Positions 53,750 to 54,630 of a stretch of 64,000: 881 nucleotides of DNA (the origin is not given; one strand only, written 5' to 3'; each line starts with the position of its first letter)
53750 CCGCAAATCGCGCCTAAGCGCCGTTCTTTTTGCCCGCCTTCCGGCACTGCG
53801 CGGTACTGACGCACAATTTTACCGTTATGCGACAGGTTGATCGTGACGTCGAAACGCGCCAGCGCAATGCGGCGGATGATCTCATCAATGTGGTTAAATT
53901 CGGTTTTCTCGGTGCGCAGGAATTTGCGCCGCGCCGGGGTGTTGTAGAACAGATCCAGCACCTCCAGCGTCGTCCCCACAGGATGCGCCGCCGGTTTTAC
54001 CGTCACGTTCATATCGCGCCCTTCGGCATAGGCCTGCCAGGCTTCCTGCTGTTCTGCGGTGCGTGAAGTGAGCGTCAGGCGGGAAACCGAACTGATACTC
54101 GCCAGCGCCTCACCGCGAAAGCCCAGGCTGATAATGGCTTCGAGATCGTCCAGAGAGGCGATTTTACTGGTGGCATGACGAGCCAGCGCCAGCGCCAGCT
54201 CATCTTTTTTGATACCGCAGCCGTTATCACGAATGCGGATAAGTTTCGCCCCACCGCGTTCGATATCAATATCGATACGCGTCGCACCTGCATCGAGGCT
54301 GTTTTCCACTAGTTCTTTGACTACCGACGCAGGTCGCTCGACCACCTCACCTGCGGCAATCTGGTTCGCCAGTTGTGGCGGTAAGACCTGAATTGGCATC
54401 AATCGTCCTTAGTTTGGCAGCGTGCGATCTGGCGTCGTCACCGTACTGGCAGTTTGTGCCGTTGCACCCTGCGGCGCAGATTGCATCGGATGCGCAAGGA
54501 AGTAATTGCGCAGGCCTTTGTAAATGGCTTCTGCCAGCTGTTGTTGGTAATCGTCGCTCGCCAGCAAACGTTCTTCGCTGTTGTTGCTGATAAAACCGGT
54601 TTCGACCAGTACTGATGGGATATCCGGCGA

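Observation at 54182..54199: Hexanucleotide triple repeat (GCTGGC)x3 inside mutL, a potential slippage hotspot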

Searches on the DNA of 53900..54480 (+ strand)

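Call 7: search_dna_similar(query=window:53900-54480:+, collection=ecoli_genomes, mode=near, max_rows=10)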
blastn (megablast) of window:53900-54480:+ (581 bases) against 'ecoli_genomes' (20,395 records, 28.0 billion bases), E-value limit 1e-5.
Records with a match: 5426; places in all: 5429; records where one place covers at least 80% of the query: 5426.
Genomes with a match: 5426 of 5426; with a place that covers at least 80% of the query: 5426. Places per genome that has any: lowest 1, median 1, highest 2. On chromosomes: 5427 places; on plasmids: 2.
Best place of each record, by identity: >=99% 2279; 95-99% 3144; 90-95% 3.
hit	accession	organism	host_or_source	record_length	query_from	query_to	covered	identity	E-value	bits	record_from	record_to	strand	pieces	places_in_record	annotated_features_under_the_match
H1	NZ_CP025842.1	Escherichia coli strain 720632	Homo sapiens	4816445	1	581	100%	100.0%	0e+0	1074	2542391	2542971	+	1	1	mutL: DNA mismatch repair endonuclease MutL | amiB: N-acetylmuramoyl-L-alanine amidase AmiB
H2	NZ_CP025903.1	Escherichia coli strain 300709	Homo sapiens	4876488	1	581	100%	100.0%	0e+0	1074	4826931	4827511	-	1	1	mutL: DNA mismatch repair endonuclease MutL | amiB: N-acetylmuramoyl-L-alanine amidase AmiB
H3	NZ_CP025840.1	Escherichia coli strain 214-4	Homo sapiens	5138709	1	581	100%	100.0%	0e+0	1074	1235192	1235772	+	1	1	mutL: DNA mismatch repair endonuclease MutL | amiB: N-acetylmuramoyl-L-alanine amidase AmiB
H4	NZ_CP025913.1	Escherichia coli strain 203740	Homo sapiens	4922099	1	581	100%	100.0%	0e+0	1074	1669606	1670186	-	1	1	mutL: DNA mismatch repair endonuclease MutL | amiB: N-acetylmuramoyl-L-alanine amidase AmiB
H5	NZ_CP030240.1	Escherichia coli strain ER1709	-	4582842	1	581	100%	100.0%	0e+0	1074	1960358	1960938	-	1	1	mutL: DNA mismatch repair endonuclease MutL | amiB: N-acetylmuramoyl-L-alanine amidase AmiB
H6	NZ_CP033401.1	Escherichia coli strain WCHEC020031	Homo sapiens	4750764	1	581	100%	100.0%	0e+0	1074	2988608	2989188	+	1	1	mutL: DNA mismatch repair endonuclease MutL | amiB: N-acetylmuramoyl-L-alanine amidase AmiB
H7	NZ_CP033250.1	Escherichia coli strain ECCHD184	chicken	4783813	1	581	100%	100.0%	0e+0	1074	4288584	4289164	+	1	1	mutL: DNA mismatch repair endonuclease MutL | amiB: N-acetylmuramoyl-L-alanine amidase AmiB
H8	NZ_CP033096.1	Escherichia coli strain CP53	pig feces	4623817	1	581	100%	100.0%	0e+0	1074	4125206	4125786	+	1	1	mutL: DNA mismatch repair endonuclease MutL | amiB: N-acetylmuramoyl-L-alanine amidase AmiB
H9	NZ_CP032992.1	Escherichia coli strain W5-6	Jin River water W5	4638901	1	581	100%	100.0%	0e+0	1074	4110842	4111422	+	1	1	mutL: DNA mismatch repair endonuclease MutL | amiB: N-acetylmuramoyl-L-alanine amidase AmiB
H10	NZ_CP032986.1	Escherichia coli strain BE2-5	egret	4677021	1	581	100%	100.0%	0e+0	1074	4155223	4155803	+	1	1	mutL: DNA mismatch repair endonuclease MutL | amiB: N-acetylmuramoyl-L-alanine amidase AmiB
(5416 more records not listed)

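Call 54: search_dna_similar(query=window:53900-54480:+, collection=plasmids, mode=near, max_rows=10)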
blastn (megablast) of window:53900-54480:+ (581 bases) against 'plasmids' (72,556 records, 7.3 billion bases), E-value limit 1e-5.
Records with a match: 8; places in all: 8; records where one place covers at least 80% of the query: 8.
Best place of each record, by identity: >=99% 1; 95-99% 7.
By first word of the organism name: Escherichia 8.
By predicted mobility (MOB-suite, as given by PLSDB): non-mobilizable 8.
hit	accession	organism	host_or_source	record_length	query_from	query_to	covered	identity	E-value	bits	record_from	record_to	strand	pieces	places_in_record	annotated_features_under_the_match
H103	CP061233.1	Escherichia coli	Sheep,cell culture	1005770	1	581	100%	99.3%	0e+0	1051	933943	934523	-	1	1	mutL: DNA mismatch repair endonuclease MutL | amiB: N-acetylmuramoyl-L-alanine amidase AmiB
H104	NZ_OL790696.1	Escherichia coli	-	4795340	1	581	100%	99.0%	0e+0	1040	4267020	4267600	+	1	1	none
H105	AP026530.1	Escherichia coli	whole organism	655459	1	581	100%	99.0%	0e+0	1040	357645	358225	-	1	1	mutL: DNA mismatch repair protein MutL | N-acetylmuramoyl-L-alanine amidase AmiB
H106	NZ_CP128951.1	Escherichia coli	-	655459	1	581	100%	99.0%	0e+0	1040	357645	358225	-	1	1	mutL: DNA mismatch repair endonuclease MutL | amiB: N-acetylmuramoyl-L-alanine amidase AmiB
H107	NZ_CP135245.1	Escherichia coli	Food,other,Pig ear pet treat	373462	1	581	100%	99.0%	0e+0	1040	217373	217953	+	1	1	mutL: DNA mismatch repair endonuclease MutL | amiB: N-acetylmuramoyl-L-alanine amidase AmiB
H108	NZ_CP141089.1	Escherichia coli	Homo sapiens,Infected Human Urine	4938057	1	581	100%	98.5%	0e+0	1024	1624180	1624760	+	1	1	none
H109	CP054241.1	Escherichia coli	Homo sapiens,bone infection of foot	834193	1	581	100%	97.9%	0e+0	1007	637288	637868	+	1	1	mutL: DNA mismatch repair endonuclease MutL | amiB: N-acetylmuramoyl-L-alanine amidase AmiB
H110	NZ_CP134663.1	Escherichia coli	Larus michahellis,bacteria,cloaca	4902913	1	581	100%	97.8%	0e+0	1002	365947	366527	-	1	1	none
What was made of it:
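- Tried and rejected: mutL copies apparently on plasmids (calls 7, 54): the records are 0.37-4.9 Mb, non-mobilizable replicons, so they look like mislabelled or split chromosomes rather than plasmid-borne mutL.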

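Call 57: search_dna_similar(query=window:54152-54229:+, collection=ecoli_genomes, mode=near, max_rows=40, rows=spread)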
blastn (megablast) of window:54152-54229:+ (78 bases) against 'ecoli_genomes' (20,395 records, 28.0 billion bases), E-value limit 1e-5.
Records with a match: 5420; places in all: 5423; records where one place covers at least 80% of the query: 5420.
Genomes with a match: 5420 of 5426; with a place that covers at least 80% of the query: 5420. Places per genome that has any: lowest 1, median 1, highest 2. On chromosomes: 5421 places; on plasmids: 2.
Best place of each record, by identity: >=99% 2627; 95-99% 2778; 90-95% 15.
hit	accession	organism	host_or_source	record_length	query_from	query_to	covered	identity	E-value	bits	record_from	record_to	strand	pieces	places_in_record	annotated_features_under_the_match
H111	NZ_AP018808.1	Escherichia coli strain E2865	Bos taurus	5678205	1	78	100%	100.0%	3e-32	145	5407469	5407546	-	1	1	mutL: DNA mismatch repair endonuclease MutL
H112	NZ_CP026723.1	Escherichia coli strain 266917_2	Homo sapiens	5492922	1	78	100%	100.0%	3e-32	145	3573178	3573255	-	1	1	mutL: DNA mismatch repair endonuclease MutL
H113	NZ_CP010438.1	Escherichia coli K-12 strain K-12 MG1655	not applicable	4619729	1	78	100%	100.0%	3e-32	145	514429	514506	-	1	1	mutL: DNA mismatch repair endonuclease MutL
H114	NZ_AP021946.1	Escherichia coli strain WP2-S18-ESBL-08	-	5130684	1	78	100%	100.0%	3e-32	145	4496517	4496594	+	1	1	mutL: DNA mismatch repair endonuclease MutL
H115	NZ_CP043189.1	Escherichia coli O16:H48 strain PG20180175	mouse gut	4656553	1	78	100%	100.0%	3e-32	145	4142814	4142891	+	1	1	mutL: DNA mismatch repair endonuclease MutL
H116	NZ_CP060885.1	Escherichia coli strain EC24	Homo sapiens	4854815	1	78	100%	100.0%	3e-32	145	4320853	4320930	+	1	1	mutL: DNA mismatch repair endonuclease MutL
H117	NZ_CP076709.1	Escherichia coli O158:H23 strain CFIAFB20140388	missing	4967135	1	78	100%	100.0%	3e-32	145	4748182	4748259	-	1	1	mutL: DNA mismatch repair endonuclease MutL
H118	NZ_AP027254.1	Escherichia coli strain JNE120442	Homo sapiens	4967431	1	78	100%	100.0%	3e-32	145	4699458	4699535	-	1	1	mutL: DNA mismatch repair endonuclease MutL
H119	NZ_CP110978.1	Escherichia coli strain XYEH3934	Homo sapiens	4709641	1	78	100%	100.0%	3e-32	145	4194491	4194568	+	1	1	mutL: DNA mismatch repair endonuclease MutL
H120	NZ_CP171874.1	Escherichia coli strain YZ22PE67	pig feces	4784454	1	78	100%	100.0%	3e-32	145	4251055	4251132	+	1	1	mutL: DNA mismatch repair endonuclease MutL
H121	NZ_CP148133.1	Escherichia coli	missing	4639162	1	78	100%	100.0%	3e-32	145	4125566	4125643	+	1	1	mutL: DNA mismatch repair endonuclease MutL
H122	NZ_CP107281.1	Escherichia coli strain JCL301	Laboratory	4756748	1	78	100%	100.0%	3e-32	145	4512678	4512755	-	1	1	mutL: DNA mismatch repair endonuclease MutL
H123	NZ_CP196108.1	Escherichia coli strain EC1908157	Homo sapiens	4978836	1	78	100%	100.0%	3e-32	145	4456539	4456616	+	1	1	mutL: DNA mismatch repair endonuclease MutL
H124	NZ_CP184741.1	Escherichia coli strain LTE800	-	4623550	1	78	100%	100.0%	3e-32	145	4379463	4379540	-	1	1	mutL: DNA mismatch repair endonuclease MutL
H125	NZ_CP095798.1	Escherichia coli strain CT282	avian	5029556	1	78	100%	100.0%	3e-32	145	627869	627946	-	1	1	mutL: DNA mismatch repair endonuclease MutL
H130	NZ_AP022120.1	Escherichia coli strain WP5-W18-ESBL-11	-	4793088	1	78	100%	98.7%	1e-30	139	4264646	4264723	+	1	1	mutL: DNA mismatch repair endonuclease MutL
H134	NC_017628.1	Escherichia coli IHE3034 strain IHE3034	-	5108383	1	78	100%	97.4%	6e-29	134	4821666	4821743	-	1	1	mutL: DNA mismatch repair endonuclease MutL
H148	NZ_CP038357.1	Escherichia coli O157:H7 strain F7508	missing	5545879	1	78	100%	96.2%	3e-27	128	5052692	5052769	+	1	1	mutL: DNA mismatch repair endonuclease MutL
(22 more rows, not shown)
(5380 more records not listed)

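Call 58: get_annotated_region(hit=H130, flank=60)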
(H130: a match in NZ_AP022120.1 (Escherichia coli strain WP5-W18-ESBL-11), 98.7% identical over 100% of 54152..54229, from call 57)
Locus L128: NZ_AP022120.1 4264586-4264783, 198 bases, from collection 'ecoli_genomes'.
description: Escherichia coli strain WP5-W18-ESBL-11 chromosome, complete genome
organism: Escherichia coli strain WP5-W18-ESBL-11 (NCBI taxid 562)
replicon: chromosome; assembly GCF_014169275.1
host: -; source: -; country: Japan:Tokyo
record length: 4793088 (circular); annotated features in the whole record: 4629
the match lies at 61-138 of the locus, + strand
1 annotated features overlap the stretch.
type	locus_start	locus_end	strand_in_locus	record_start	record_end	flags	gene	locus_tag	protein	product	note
CDS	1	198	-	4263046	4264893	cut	mutL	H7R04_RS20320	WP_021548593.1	DNA mismatch repair endonuclease MutL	-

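Call 59: get_annotated_region(hit=H134, flank=60)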
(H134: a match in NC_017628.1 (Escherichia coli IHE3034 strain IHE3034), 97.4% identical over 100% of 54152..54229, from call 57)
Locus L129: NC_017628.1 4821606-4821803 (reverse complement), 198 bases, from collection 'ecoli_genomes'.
description: Escherichia coli IHE3034, complete sequence
organism: Escherichia coli IHE3034 strain IHE3034 (NCBI taxid 714962)
replicon: chromosome; assembly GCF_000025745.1
host: -; source: -; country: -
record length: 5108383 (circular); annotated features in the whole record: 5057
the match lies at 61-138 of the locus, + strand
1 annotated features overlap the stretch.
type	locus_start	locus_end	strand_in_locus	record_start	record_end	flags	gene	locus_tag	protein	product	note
CDS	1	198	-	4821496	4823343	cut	mutL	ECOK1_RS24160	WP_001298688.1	DNA mismatch repair endonuclease MutL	-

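Call 60: get_annotated_region(hit=H148, flank=60)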
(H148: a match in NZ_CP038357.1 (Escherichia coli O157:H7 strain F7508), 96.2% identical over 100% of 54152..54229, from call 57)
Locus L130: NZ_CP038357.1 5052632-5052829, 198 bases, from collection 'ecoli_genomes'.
description: Escherichia coli O157:H7 strain F7508 chromosome, complete genome
organism: Escherichia coli O157:H7 strain F7508 (NCBI taxid 83334)
replicon: chromosome; assembly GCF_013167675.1
host: missing; source: missing; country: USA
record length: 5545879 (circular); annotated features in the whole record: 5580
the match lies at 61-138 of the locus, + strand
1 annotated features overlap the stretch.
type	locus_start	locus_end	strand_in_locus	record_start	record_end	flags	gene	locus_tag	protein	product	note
CDS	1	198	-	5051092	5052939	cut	mutL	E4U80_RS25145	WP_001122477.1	DNA mismatch repair endonuclease MutL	-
